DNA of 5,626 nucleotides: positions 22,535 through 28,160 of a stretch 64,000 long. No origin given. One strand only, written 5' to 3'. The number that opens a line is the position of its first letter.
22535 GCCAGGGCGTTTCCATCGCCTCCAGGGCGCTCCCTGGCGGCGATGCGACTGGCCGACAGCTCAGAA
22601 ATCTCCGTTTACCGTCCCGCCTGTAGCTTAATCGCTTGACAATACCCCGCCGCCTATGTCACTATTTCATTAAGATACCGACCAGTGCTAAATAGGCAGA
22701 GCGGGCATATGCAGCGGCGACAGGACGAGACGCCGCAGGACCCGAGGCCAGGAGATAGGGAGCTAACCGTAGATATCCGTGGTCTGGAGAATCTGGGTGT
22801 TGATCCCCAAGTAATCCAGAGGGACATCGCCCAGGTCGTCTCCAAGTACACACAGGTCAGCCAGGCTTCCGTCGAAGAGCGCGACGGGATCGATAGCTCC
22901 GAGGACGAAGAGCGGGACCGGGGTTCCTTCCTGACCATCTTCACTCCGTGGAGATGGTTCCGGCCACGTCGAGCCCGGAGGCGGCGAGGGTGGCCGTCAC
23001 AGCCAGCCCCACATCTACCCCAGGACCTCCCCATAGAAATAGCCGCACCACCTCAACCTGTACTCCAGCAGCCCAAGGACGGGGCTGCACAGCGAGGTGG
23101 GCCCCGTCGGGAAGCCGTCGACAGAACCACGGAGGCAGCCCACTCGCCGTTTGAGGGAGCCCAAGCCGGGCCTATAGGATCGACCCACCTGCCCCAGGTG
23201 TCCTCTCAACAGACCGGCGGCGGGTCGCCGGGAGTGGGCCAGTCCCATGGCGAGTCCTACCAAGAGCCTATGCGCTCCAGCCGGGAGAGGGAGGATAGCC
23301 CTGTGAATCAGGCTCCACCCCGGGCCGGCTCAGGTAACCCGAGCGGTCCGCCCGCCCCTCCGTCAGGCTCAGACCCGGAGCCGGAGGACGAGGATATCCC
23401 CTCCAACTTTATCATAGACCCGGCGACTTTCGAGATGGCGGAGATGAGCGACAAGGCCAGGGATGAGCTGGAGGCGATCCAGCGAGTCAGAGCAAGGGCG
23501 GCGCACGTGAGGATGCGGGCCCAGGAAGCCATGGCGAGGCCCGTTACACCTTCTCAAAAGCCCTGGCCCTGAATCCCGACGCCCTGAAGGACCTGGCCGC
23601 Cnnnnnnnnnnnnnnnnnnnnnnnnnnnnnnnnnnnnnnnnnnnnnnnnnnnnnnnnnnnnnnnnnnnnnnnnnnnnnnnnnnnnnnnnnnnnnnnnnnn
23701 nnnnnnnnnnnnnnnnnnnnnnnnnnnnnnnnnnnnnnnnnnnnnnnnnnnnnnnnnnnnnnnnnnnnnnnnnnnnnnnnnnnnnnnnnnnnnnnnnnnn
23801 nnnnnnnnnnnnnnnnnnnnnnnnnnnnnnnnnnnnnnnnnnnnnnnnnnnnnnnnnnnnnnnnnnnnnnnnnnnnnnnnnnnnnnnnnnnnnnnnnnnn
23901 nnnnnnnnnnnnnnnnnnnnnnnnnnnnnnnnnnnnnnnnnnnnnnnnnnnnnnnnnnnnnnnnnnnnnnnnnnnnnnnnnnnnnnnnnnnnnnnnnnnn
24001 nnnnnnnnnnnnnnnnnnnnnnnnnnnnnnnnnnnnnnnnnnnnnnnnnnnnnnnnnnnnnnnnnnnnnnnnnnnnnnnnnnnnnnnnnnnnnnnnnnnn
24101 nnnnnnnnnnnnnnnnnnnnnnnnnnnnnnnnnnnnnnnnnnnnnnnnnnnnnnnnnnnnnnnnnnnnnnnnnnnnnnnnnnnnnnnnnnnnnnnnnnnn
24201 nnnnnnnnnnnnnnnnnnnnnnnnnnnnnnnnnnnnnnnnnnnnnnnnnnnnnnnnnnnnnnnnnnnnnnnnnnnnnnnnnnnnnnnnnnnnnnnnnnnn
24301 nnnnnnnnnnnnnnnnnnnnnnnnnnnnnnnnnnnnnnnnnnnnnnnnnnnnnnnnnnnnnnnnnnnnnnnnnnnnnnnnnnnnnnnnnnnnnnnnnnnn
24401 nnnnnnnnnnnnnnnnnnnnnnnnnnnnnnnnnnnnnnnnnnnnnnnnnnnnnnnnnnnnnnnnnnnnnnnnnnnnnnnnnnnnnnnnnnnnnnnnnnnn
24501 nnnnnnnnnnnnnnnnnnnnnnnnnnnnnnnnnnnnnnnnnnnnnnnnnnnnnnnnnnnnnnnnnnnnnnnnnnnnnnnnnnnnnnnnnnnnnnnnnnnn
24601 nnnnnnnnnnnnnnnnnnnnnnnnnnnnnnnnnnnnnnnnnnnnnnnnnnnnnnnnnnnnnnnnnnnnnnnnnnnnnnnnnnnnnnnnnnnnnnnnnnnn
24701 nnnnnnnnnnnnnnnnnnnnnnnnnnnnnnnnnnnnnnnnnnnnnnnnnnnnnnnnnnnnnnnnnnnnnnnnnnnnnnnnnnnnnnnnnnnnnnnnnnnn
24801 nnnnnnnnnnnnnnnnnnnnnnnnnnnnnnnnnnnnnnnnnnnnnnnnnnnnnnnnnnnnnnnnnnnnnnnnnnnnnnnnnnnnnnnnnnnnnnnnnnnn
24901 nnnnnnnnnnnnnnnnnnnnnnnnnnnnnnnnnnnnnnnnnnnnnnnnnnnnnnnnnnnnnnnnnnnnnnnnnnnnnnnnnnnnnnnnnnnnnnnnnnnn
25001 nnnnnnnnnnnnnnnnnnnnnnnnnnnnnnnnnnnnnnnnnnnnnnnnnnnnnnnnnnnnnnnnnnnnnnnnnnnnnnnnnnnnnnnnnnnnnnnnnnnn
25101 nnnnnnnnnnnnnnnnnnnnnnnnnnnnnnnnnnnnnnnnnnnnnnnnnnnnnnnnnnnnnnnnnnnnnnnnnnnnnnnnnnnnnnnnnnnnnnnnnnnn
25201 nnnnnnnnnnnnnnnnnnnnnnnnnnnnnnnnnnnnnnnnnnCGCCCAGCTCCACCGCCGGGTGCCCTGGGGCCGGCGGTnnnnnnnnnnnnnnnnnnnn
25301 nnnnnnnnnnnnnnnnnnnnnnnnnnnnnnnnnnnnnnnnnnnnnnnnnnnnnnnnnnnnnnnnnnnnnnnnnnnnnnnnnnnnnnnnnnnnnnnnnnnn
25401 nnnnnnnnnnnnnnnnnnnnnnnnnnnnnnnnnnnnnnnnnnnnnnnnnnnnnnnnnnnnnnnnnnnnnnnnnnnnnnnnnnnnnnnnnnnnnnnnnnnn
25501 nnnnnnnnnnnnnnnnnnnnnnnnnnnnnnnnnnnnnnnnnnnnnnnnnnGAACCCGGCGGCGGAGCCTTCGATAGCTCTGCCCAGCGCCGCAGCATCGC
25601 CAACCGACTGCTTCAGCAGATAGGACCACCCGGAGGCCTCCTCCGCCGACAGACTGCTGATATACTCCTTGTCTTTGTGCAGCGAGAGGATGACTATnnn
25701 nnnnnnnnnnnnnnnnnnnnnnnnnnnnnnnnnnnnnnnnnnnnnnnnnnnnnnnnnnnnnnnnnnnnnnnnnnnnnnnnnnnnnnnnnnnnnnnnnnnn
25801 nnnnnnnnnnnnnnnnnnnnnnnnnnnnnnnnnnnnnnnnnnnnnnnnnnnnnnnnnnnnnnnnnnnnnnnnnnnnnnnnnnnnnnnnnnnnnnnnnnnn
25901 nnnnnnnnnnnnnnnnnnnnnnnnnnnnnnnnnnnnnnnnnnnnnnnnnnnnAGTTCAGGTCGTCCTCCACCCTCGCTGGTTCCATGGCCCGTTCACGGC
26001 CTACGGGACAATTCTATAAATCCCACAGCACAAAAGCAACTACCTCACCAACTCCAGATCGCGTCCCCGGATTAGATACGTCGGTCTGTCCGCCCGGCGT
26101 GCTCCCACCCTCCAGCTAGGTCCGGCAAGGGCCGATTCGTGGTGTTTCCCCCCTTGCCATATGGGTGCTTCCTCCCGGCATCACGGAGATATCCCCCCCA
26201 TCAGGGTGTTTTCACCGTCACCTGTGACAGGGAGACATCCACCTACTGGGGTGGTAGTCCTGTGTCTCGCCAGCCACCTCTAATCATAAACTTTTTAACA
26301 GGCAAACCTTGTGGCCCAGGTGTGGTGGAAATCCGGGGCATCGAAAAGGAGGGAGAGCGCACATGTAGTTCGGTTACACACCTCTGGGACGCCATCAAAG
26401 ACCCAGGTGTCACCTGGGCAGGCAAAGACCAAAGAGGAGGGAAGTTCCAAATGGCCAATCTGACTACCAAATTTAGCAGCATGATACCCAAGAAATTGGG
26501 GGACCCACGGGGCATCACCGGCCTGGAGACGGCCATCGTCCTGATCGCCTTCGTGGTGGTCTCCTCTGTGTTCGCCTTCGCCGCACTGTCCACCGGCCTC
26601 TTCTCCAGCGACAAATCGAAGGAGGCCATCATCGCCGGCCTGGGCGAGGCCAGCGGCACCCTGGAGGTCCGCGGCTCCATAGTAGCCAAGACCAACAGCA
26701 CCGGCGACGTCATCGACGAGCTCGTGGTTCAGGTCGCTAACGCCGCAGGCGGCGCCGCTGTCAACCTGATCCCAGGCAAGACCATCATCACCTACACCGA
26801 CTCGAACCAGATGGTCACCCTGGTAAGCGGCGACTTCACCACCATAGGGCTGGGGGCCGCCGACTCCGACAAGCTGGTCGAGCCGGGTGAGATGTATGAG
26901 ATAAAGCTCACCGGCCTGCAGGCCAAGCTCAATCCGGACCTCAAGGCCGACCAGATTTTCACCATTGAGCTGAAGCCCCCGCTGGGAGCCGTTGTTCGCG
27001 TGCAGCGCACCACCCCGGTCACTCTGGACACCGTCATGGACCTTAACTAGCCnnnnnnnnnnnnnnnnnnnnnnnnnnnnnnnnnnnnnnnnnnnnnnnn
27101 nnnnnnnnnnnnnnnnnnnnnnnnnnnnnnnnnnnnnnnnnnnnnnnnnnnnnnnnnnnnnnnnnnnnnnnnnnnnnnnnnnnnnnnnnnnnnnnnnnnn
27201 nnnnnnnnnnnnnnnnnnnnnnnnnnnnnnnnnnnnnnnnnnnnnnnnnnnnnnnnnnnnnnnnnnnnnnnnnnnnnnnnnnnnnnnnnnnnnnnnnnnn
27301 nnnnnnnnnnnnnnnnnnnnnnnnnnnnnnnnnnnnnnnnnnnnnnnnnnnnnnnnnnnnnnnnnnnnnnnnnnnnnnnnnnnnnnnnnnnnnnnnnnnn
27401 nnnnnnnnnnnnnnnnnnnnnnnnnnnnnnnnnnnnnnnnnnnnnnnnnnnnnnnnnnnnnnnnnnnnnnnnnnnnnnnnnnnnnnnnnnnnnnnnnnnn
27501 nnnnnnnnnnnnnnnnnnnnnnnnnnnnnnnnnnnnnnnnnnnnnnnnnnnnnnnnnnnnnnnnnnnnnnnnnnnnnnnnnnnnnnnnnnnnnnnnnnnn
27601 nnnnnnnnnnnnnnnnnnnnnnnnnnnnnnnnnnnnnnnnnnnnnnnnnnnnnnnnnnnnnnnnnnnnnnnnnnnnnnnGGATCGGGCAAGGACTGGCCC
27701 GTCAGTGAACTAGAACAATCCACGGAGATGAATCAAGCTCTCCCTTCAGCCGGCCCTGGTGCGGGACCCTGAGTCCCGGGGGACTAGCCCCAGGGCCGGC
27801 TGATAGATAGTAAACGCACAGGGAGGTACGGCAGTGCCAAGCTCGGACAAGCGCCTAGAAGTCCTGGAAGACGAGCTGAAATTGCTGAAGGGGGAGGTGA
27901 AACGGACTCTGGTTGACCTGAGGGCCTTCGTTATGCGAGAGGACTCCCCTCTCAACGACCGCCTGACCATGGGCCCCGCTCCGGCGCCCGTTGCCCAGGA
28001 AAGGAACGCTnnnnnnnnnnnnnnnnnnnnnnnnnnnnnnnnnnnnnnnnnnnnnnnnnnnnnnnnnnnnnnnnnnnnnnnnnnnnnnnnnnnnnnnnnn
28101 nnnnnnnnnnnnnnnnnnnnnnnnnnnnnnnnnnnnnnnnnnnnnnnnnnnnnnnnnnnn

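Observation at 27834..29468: Single 544-aa ORF that appears to fuse ArlC/D/E-like and ArlF/G-like modules through a long charged low-complexity linker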

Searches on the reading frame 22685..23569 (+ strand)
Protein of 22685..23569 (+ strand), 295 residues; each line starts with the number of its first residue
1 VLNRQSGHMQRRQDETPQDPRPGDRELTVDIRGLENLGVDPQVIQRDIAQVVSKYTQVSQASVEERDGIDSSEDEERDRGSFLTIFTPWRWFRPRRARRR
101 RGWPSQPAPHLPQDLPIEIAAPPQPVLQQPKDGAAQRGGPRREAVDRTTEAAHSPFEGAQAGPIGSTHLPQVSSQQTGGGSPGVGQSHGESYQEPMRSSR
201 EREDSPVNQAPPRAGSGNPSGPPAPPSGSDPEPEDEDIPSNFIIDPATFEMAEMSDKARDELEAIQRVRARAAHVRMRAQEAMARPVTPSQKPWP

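Call 5: search_protein_families(library=pfam, max_evalue=1, proteins=[window:22685-23569:+])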
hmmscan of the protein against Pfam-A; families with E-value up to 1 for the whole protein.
window:22685-23569:+ (295 aa): 2 families
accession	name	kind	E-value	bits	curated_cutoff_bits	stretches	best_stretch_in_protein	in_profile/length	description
PF03776.19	MinE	-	0.04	14.3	25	1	43-64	27-48/68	Septum formation topological specificity factor MinE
PF12169.13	DNA_pol3_gamma3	-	0.15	12.3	24.4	1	31-76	37-81/143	DNA polymerase III subunits gamma and tau domain III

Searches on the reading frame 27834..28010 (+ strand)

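Call 27: search_protein_families(library=pfam, max_evalue=10, proteins=[window:27834-28010:+])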
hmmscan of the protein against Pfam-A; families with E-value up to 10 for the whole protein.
window:27834-28010:+ (59 aa): 2 families
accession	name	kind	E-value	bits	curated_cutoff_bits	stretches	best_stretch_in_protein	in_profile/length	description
PF23284.2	KOW2_Spt5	-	0.13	12.5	28.9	1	9-45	6-41/50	Transcription elongation factor SPT5, second KOW domain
PF25617.1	PhiKZ_gp86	-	0.15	11.4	26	1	4-56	213-265/408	Bacteriophage PhiKZ vertex-binding protein gp86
